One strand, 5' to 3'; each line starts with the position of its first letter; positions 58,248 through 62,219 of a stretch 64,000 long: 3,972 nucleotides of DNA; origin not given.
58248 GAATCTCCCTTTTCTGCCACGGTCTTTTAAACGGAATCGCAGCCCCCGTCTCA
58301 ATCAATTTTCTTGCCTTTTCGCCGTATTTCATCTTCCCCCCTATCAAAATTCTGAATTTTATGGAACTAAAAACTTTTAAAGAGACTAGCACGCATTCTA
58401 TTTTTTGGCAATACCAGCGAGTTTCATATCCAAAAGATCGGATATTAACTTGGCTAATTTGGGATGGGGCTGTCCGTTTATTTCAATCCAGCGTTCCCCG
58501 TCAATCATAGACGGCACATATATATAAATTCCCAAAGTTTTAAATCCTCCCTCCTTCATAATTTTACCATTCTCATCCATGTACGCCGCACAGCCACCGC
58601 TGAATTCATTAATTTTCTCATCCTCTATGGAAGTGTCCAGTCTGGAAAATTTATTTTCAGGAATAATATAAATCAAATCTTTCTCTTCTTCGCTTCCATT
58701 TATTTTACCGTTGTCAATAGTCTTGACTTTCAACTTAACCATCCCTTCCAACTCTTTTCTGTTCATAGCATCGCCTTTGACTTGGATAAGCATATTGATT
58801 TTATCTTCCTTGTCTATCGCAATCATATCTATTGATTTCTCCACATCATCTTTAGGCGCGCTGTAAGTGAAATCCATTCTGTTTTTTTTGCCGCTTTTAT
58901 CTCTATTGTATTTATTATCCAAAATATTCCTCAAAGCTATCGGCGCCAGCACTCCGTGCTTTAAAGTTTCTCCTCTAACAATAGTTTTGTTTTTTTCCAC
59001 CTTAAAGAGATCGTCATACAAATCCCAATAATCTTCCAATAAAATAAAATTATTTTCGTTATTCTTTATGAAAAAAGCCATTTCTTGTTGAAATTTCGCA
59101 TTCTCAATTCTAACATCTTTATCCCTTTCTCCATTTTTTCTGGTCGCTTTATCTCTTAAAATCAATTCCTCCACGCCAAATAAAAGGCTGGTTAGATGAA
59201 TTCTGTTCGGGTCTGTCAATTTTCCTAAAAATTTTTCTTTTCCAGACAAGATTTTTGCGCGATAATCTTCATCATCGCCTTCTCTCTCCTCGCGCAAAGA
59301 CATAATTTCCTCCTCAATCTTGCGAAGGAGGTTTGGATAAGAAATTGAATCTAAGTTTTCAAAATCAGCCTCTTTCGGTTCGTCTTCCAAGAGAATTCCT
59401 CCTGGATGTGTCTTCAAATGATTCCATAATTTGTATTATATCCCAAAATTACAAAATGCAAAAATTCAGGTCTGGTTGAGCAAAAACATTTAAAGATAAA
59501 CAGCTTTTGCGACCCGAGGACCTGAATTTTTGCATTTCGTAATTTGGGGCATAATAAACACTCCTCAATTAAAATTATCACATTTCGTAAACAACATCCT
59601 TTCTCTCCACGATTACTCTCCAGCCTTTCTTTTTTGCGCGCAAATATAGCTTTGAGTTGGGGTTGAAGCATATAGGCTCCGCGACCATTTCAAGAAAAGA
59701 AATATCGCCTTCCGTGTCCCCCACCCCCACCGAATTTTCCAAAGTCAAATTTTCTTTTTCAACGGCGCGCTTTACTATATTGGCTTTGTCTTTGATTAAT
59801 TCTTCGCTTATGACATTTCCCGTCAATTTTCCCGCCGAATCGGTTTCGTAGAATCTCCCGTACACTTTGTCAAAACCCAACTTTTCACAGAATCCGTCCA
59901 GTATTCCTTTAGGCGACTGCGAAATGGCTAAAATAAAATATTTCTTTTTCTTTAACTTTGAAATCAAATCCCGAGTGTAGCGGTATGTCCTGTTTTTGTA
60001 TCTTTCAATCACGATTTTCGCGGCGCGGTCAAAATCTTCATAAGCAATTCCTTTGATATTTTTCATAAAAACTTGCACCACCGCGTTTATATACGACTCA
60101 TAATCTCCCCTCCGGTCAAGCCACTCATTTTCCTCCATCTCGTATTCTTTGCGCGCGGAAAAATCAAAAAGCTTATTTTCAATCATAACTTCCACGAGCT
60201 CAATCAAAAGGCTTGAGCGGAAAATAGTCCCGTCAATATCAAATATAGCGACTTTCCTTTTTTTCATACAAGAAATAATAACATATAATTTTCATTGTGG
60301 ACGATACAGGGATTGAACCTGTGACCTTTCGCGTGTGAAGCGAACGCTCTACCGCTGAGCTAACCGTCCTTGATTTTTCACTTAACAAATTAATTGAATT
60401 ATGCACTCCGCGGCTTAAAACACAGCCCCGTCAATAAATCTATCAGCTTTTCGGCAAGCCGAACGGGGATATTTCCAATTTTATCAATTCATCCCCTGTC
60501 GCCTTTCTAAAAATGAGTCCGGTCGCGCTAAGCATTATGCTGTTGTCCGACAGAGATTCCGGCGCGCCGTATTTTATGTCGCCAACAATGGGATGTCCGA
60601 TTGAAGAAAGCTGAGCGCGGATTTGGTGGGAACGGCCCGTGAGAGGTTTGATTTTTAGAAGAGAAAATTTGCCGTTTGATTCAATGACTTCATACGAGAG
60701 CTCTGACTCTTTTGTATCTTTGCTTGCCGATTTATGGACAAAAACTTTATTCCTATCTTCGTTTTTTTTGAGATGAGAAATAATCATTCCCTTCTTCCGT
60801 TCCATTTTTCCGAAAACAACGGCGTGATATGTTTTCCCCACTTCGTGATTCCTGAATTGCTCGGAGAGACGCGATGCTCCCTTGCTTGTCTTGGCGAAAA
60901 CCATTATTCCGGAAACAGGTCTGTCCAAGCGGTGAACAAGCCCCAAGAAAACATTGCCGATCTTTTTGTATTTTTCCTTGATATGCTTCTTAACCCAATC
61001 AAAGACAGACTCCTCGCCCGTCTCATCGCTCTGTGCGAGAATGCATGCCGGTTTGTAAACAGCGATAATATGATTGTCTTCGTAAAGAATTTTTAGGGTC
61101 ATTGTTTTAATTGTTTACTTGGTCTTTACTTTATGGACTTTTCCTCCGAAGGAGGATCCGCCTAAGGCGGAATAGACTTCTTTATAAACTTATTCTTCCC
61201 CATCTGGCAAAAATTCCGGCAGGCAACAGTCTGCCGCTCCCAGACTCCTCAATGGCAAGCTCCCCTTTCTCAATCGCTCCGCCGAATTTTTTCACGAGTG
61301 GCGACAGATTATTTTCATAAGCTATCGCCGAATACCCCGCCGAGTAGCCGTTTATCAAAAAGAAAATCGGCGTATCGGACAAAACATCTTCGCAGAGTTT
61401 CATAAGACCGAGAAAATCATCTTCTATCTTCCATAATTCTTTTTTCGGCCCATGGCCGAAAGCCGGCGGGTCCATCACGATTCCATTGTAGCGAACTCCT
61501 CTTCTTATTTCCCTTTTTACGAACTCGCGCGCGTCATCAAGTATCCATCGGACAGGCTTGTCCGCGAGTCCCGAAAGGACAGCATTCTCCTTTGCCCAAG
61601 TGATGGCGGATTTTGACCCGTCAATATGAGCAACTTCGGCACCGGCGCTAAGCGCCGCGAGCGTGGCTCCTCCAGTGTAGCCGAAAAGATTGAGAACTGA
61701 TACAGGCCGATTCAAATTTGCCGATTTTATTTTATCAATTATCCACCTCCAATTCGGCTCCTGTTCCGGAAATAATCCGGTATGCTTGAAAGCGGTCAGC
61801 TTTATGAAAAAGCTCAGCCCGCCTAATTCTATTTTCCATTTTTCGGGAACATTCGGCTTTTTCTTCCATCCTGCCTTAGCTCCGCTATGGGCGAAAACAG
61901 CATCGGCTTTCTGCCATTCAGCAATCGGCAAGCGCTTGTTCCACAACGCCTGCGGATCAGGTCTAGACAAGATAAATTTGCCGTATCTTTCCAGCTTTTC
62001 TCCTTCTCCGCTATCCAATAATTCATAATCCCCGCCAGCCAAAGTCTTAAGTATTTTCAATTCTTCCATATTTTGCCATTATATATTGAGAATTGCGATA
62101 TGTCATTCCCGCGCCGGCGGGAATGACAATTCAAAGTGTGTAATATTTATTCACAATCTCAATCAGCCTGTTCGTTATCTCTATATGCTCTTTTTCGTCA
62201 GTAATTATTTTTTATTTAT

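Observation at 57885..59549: Two inverted copies of a ~105-bp MITE-like element bracket a 1.45-kb two-gene cassette of unknown function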

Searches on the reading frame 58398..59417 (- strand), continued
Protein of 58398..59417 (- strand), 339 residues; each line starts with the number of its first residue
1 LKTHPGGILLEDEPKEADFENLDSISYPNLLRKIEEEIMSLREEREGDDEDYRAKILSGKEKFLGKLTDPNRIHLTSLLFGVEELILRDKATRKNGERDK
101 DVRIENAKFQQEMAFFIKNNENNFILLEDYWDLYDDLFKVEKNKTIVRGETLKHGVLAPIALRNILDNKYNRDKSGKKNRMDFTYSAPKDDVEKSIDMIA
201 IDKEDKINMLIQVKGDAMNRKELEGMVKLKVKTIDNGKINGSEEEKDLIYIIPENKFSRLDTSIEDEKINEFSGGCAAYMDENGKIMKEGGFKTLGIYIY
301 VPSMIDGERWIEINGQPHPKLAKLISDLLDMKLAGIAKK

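Call 56: search_protein_families(library=pfam, proteins=[P0022, P0024, P0026, P0027, P0029, P0030, P0031, P0032, P0033, P0034], max_evalue=0.1)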
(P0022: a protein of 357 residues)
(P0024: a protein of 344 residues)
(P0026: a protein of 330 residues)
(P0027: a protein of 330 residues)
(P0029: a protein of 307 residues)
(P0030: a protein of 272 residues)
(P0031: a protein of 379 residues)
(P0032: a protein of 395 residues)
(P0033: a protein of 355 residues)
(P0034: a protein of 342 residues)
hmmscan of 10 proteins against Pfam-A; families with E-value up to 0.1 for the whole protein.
P0022 (357 aa): 0 families

P0024 (344 aa): 1 family
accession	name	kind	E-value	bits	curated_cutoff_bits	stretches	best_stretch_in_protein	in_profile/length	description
PF15516.12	BpuSI_N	-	0.037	14.5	25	1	111-151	69-111/152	BpuSI N-terminal domain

P0026 (330 aa): 0 families

P0027 (330 aa): 1 family
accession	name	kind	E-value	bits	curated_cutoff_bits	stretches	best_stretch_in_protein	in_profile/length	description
PF08602.15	Mgr1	-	0.00035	20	25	1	43-158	251-364/377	Mgr1-like, i-AAA protease complex subunit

P0029 (307 aa): 0 families

P0030 (272 aa): 0 families

P0031 (379 aa): 0 families

P0032 (395 aa): 1 family
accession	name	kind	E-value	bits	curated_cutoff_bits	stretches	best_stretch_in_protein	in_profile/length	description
PF02186.21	TFIIE_beta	-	0.032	14.9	28.1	0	85-125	7-52/66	TFIIE beta subunit core domain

P0033 (355 aa): 0 families

P0034 (342 aa): 1 family
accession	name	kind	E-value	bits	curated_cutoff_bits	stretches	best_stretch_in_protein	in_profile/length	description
PF17811.6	JHD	-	0.0018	19.1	23.4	0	72-126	33-85/104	Jumonji helical domain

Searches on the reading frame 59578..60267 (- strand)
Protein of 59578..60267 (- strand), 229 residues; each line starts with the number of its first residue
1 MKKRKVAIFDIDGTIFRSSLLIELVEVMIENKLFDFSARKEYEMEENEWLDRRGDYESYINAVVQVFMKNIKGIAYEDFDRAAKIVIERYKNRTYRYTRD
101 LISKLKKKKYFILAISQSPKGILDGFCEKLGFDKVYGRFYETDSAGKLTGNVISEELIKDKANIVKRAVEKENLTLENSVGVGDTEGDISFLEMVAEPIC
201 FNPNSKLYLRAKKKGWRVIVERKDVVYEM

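Call 10: search_protein_families(library=pfam, proteins=[window:59578-60267:-], max_evalue=0.1)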
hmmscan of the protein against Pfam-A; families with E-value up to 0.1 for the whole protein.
window:59578-60267:- (229 aa): 4 families
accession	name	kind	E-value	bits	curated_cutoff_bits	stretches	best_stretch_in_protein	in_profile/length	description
PF12710.13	HAD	-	7.6e-18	66.1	27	1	7-193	1-189/189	haloacid dehalogenase-like hydrolase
PF00702.32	Hydrolase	-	2.1e-10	41.8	26.4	1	5-193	2-188/191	haloacid dehalogenase-like hydrolase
PF13419.12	HAD_2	-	5.4e-05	23.8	23.8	1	8-189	2-165/178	Haloacid dehalogenase-like hydrolase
PF08282.18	Hydrolase_3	-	0.0042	17.3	20.9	1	65-200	97-227/255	haloacid dehalogenase-like hydrolase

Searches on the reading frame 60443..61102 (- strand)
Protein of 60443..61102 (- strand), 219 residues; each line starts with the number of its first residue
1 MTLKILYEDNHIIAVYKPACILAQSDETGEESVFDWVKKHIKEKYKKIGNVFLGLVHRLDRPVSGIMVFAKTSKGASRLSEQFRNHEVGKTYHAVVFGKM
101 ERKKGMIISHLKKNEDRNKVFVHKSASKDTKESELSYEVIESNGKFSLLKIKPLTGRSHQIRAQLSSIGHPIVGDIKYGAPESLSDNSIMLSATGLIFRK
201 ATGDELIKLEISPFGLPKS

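Call 76: search_protein_families(library=pfam, proteins=[window:60443-61102:-], max_evalue=0.001)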
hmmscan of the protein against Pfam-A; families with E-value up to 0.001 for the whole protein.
window:60443-61102:- (219 aa): 1 family
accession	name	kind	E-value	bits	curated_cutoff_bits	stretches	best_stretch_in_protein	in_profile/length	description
PF00849.27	PseudoU_synth_2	-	7.4e-36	124.1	26.8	1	11-167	1-152/152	RNA pseudouridylate synthase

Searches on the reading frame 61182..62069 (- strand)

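Call 76: search_protein_families(library=pfam, proteins=[window:61182-62069:-], max_evalue=0.001)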
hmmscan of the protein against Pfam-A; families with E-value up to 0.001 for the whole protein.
window:61182-62069:- (295 aa): 2 families
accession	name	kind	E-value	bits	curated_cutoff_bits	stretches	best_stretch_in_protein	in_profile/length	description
PF10672.15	Methyltrans_SAM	-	3.4e-11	43.4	27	1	74-207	82-209/286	S-adenosylmethionine-dependent methyltransferase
PF03602.21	Cons_hypoth95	-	3.1e-05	24.2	24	1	121-202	41-122/182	Conserved hypothetical protein 95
